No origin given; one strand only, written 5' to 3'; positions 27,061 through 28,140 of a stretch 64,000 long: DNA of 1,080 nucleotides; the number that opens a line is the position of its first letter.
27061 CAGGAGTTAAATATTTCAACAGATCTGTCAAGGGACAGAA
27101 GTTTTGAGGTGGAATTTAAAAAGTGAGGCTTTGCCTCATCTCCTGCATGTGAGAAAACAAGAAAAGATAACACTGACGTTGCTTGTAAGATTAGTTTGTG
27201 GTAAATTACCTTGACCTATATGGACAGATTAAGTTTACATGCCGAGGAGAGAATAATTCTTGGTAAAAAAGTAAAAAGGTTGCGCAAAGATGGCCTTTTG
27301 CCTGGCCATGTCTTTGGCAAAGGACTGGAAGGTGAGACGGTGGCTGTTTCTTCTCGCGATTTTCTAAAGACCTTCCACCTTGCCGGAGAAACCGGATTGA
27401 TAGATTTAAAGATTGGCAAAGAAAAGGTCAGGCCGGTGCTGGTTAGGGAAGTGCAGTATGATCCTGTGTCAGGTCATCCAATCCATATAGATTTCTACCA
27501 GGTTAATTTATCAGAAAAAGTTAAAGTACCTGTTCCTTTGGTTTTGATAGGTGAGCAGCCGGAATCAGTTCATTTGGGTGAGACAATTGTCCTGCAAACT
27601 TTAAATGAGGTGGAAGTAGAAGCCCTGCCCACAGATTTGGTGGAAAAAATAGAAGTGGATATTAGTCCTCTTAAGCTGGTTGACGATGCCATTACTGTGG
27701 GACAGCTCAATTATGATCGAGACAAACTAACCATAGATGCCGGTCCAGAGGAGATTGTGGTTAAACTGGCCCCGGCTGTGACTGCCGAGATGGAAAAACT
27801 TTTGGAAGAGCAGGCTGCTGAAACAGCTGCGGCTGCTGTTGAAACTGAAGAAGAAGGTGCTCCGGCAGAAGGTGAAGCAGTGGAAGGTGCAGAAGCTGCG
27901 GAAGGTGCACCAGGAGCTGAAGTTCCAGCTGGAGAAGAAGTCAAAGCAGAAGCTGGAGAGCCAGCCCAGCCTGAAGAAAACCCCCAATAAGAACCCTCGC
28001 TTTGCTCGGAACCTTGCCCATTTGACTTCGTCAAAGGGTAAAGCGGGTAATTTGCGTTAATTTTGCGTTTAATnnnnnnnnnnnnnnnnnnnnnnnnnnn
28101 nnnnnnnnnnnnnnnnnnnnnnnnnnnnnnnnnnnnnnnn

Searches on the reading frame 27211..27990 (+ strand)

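Call 10: search_protein_families(library=pfam, proteins=[window:27211-27990:+], max_evalue=0.0001)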
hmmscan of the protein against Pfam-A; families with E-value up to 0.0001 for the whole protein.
window:27211-27990:+ (259 aa): 2 families
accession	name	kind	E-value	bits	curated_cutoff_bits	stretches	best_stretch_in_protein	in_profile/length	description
PF01386.24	Ribosomal_L25p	-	2.6e-18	66.7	23.6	1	9-95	1-82/82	Ribosomal L25p family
PF14693.11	Ribosomal_TL5_C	-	5.1e-14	52.8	27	1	103-188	1-82/84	Ribosomal protein TL5, C-terminal domain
